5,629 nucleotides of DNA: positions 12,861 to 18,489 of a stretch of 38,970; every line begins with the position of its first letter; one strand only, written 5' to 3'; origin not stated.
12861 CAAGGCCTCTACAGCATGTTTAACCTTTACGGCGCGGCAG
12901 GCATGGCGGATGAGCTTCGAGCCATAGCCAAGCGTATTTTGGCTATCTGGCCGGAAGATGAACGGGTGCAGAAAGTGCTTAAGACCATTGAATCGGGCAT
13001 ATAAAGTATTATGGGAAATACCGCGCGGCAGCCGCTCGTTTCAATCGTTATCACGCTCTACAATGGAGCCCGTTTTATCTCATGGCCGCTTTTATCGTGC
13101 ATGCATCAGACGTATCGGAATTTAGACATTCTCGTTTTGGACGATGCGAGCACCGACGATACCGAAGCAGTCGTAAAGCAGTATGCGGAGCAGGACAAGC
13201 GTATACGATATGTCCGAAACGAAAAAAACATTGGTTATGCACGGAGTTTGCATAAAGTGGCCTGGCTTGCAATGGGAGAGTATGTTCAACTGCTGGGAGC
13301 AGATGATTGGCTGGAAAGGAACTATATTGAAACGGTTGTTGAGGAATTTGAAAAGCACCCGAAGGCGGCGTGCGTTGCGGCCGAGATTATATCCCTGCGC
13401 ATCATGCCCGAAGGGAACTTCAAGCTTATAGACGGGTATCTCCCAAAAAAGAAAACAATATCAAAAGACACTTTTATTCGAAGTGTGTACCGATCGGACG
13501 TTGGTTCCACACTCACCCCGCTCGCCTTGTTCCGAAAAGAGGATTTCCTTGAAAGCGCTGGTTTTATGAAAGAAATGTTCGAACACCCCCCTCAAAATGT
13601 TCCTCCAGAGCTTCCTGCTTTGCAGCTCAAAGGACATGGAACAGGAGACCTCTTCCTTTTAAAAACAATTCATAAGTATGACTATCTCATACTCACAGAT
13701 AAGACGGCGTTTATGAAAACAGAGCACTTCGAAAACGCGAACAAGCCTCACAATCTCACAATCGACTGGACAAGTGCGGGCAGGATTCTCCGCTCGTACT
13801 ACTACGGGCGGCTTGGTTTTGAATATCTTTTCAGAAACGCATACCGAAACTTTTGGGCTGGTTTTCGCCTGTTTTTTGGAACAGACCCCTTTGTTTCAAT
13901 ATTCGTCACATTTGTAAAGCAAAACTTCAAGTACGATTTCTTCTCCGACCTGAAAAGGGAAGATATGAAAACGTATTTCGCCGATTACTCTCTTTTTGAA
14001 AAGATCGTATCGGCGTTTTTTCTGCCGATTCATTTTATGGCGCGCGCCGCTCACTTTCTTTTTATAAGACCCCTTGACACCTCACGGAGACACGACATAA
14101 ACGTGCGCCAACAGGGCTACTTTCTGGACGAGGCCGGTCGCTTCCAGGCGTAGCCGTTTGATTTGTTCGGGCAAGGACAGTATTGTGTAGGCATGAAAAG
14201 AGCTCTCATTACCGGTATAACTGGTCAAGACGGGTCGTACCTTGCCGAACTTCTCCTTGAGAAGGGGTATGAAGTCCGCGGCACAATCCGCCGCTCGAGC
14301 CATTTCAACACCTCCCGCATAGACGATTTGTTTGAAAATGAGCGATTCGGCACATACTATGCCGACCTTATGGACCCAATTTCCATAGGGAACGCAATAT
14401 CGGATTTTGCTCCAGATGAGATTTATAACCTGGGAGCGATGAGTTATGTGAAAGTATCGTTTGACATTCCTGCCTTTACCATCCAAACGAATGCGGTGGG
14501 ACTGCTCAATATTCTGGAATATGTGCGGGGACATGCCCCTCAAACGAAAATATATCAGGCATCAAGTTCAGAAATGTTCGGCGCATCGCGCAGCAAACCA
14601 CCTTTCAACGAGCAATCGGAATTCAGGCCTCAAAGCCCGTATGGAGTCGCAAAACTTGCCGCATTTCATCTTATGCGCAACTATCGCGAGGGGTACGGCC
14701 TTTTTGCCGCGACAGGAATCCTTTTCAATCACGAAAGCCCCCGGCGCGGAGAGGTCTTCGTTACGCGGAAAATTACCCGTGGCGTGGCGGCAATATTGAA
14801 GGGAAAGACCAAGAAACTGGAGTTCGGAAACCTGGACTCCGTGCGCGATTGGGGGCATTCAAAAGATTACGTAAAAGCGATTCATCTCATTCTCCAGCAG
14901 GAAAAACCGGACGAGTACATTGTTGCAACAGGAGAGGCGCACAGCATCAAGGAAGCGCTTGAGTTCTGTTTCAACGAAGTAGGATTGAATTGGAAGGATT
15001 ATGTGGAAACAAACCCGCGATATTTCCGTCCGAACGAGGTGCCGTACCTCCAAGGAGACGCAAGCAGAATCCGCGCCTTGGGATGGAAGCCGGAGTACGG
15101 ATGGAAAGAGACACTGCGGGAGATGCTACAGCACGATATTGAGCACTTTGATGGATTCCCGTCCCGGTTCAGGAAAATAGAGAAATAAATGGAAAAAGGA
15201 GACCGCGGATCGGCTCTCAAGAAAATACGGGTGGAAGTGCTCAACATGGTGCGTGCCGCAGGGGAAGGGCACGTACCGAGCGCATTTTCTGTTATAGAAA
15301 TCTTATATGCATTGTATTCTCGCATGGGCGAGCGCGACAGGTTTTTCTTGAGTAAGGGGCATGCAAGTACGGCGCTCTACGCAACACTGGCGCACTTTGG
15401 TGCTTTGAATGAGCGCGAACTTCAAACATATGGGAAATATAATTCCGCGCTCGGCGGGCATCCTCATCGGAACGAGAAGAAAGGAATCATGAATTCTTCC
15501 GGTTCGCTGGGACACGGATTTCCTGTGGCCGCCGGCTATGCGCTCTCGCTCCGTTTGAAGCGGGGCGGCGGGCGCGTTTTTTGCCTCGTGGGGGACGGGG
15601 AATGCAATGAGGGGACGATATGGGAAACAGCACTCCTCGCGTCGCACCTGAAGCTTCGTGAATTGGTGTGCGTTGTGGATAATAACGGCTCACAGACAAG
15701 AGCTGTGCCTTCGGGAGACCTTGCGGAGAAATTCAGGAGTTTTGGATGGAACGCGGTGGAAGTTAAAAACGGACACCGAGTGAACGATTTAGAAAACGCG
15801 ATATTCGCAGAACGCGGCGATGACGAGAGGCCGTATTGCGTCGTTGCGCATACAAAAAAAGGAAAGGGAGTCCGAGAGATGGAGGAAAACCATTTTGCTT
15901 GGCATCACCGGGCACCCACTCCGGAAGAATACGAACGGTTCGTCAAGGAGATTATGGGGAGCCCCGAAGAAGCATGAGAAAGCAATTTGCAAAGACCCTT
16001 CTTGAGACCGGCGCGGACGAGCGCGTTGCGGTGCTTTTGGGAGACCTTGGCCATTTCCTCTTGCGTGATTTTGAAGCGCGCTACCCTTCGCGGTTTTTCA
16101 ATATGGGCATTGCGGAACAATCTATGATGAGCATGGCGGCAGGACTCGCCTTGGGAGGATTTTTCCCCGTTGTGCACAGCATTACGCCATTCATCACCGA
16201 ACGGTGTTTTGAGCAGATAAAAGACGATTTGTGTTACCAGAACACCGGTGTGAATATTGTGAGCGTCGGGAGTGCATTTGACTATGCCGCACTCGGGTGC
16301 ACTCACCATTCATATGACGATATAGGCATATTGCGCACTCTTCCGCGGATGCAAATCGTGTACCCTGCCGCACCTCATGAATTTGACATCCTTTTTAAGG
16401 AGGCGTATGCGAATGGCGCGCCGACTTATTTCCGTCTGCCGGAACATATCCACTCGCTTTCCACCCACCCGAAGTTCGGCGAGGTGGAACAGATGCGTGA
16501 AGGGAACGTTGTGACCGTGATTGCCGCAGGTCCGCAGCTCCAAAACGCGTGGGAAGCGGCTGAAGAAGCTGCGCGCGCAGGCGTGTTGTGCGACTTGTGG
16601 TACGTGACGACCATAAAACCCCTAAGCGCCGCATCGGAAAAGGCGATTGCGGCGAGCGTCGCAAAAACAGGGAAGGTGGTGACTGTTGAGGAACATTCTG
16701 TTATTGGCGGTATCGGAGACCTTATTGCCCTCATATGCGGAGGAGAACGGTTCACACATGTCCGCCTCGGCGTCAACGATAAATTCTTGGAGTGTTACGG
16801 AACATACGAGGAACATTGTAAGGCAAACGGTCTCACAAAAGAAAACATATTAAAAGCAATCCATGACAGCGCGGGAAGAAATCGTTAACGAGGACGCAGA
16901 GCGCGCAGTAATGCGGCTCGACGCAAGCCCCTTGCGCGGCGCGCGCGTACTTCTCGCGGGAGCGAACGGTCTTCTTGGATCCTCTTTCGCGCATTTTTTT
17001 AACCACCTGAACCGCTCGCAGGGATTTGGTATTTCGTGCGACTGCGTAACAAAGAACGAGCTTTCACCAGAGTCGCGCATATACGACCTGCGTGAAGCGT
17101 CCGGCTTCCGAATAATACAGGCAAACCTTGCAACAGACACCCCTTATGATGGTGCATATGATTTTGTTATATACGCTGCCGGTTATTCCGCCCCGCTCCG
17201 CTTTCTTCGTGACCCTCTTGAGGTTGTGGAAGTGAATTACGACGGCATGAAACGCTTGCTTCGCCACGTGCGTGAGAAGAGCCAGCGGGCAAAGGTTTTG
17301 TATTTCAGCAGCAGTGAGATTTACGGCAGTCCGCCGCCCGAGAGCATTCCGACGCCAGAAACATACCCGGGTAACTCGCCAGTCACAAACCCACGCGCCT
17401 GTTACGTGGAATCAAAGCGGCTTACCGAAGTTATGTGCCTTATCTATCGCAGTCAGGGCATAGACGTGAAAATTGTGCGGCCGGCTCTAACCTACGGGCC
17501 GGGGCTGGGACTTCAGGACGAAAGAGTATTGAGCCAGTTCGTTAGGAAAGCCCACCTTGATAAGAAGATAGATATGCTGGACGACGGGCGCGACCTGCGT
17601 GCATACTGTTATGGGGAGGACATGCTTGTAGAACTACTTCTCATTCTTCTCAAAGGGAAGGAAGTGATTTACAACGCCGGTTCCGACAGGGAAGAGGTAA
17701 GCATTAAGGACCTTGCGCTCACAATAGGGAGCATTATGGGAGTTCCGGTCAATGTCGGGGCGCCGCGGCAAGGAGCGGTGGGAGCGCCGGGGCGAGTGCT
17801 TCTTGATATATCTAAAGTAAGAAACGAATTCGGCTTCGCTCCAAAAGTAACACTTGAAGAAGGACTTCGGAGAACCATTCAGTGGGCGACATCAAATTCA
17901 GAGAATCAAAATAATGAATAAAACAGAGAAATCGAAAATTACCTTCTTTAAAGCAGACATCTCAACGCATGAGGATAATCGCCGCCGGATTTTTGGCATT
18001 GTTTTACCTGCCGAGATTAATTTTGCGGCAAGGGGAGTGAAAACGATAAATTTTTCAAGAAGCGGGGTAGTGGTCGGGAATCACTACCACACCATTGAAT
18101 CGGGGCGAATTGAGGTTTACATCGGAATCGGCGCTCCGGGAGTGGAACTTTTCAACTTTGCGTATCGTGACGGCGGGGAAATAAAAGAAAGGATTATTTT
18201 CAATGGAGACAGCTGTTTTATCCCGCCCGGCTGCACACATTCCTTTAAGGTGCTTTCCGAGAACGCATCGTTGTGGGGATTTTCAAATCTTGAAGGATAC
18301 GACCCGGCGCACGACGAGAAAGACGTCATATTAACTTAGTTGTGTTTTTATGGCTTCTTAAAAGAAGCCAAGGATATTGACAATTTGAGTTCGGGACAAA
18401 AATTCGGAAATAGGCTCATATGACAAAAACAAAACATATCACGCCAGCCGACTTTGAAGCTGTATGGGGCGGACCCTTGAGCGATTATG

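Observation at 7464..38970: PG-anchored Thr/Ser-rich giant surface protein followed by a 28-kb glycan locus led by a Wzy_C/PglL-type enzyme: candidate S-layer-type protein glycosylation system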

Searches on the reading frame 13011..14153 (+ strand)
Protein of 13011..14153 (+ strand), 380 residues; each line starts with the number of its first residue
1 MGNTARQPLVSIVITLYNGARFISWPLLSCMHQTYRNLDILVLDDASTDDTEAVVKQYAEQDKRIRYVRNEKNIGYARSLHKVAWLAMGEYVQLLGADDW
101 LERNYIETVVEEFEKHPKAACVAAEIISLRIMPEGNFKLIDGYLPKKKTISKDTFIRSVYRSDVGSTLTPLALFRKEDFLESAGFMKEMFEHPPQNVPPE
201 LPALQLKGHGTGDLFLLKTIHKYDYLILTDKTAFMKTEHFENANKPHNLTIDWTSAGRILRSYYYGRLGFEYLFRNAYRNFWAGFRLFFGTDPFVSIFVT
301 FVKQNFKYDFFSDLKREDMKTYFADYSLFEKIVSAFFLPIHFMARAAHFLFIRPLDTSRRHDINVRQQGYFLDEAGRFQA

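Call 4: search_protein_families(library=pfam, proteins=[window:13011-14153:+], max_evalue=0.01)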
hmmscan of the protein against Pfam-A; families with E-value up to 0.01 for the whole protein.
window:13011-14153:+ (380 aa): 3 families
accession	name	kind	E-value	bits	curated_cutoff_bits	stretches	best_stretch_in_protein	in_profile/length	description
PF00535.33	Glycos_transf_2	-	9.3e-27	94.4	23.3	1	11-123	1-114/168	Glycosyl transferase family 2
PF10111.15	Glyco_tranf_2_2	-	1.8e-06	28.1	27.3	1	11-185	1-181/276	Glycosyltransferase like family 2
PF13641.12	Glyco_tranf_2_3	-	3.9e-05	24.2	27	1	8-123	2-120/230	Glycosyltransferase like family 2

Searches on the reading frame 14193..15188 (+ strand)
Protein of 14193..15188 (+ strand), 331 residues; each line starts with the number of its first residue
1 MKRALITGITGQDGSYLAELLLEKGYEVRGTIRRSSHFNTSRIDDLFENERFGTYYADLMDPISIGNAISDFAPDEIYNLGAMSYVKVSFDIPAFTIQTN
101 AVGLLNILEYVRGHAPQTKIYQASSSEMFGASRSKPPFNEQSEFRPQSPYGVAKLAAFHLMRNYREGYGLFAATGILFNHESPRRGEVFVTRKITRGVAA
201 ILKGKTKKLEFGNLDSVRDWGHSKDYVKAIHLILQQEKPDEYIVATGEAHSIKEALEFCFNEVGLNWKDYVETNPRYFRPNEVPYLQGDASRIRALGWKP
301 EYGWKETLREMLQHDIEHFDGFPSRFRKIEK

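Call 4: search_protein_families(library=pfam, proteins=[window:14193-15188:+], max_evalue=0.01)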
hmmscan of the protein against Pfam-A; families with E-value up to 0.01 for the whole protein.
window:14193-15188:+ (331 aa): 3 families
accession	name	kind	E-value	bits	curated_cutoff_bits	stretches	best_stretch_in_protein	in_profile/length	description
PF16363.11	GDP_Man_Dehyd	-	4.6e-116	388.3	27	1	5-311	1-332/332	GDP-mannose 4,6 dehydratase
PF01370.27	Epimerase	-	9e-64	215.6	20.9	1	4-244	1-239/240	NAD dependent epimerase/dehydratase family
PF04321.23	RmlD_sub_bind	-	1.2e-09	38.1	27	1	3-168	2-143/287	RmlD substrate binding domain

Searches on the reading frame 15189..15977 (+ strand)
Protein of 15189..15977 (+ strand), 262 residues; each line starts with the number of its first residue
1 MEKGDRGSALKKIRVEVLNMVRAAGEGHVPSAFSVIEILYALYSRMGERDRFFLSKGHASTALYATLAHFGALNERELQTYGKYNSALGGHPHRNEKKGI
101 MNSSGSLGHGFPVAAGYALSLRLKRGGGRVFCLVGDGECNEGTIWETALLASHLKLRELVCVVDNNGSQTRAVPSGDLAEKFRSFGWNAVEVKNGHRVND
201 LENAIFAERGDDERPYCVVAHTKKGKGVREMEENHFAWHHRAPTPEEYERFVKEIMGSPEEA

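Call 4: search_protein_families(library=pfam, proteins=[window:15189-15977:+], max_evalue=0.01)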
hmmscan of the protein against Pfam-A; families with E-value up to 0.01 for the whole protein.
window:15189-15977:+ (262 aa): 4 families
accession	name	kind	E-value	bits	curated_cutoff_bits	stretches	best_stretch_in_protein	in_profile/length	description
PF00456.26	Transketolase_N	-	2.2e-32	112.8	22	1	9-256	5-275/334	Transketolase, thiamine diphosphate binding domain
PF00676.26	E1_dh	-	2.6e-09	36.9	22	1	73-167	66-162/300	Dehydrogenase E1 component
PF13292.11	DXP_synthase_N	-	6.8e-08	32.5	21.2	1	11-180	23-184/274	1-deoxy-D-xylulose-5-phosphate synthase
PF02775.26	TPP_enzyme_C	-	5.4e-06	26.7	21.9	1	82-167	3-84/151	Thiamine pyrophosphate enzyme, C-terminal TPP binding domain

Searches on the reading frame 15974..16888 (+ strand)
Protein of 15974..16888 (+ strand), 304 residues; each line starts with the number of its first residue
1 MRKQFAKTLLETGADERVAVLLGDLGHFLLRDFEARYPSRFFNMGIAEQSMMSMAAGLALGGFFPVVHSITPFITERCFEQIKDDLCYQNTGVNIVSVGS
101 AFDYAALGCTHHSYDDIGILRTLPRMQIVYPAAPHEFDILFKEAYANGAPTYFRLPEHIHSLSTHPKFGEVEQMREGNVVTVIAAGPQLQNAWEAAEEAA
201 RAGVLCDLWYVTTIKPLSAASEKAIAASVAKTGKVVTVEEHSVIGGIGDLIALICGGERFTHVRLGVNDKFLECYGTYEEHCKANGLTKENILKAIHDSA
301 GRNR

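Call 4: search_protein_families(library=pfam, proteins=[window:15974-16888:+], max_evalue=0.01)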
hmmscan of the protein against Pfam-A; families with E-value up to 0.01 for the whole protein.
window:15974-16888:+ (304 aa): 2 families
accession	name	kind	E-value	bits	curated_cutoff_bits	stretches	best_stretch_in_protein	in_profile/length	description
PF02779.29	Transket_pyr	-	1.1e-22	81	27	1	15-157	20-169/174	Transketolase, pyrimidine binding domain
PF02780.25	Transketolase_C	-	3.5e-18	66.1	25.9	1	169-269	1-98/124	Transketolase, C-terminal domain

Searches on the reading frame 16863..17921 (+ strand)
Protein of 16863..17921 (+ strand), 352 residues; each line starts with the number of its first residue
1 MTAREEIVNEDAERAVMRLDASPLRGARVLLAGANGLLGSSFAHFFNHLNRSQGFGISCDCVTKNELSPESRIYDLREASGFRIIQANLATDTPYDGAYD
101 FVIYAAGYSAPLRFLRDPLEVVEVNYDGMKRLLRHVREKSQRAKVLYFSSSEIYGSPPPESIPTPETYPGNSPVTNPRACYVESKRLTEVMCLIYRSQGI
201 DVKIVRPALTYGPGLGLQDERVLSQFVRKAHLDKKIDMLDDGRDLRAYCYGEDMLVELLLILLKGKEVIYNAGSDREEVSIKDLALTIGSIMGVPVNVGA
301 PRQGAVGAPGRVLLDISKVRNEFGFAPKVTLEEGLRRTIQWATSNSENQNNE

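Call 4: search_protein_families(library=pfam, proteins=[window:16863-17921:+], max_evalue=0.01)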
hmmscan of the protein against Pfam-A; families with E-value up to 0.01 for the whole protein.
window:16863-17921:+ (352 aa): 4 families
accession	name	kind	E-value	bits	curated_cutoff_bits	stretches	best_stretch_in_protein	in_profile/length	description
PF01370.27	Epimerase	-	3e-33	115.7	20.9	1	29-273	1-240/240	NAD dependent epimerase/dehydratase family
PF16363.11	GDP_Man_Dehyd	-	1.7e-17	64.4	27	1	101-338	78-332/332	GDP-mannose 4,6 dehydratase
PF07993.18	NAD_binding_4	-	6.1e-05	22.7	20.1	1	110-212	97-209/258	Male sterility protein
PF04321.23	RmlD_sub_bind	-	0.00031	20.3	27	1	28-241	2-178/287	RmlD substrate binding domain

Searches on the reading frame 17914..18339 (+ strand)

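Call 4: search_protein_families(library=pfam, proteins=[window:17914-18339:+], max_evalue=0.01)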
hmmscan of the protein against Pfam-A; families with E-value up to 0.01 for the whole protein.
window:17914-18339:+ (141 aa): 1 family
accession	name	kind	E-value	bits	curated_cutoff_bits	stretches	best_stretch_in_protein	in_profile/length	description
PF00908.23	dTDP_sugar_isom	-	0.0022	18.2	27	0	98-134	103-138/168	dTDP-4-dehydrorhamnose 3,5-epimerase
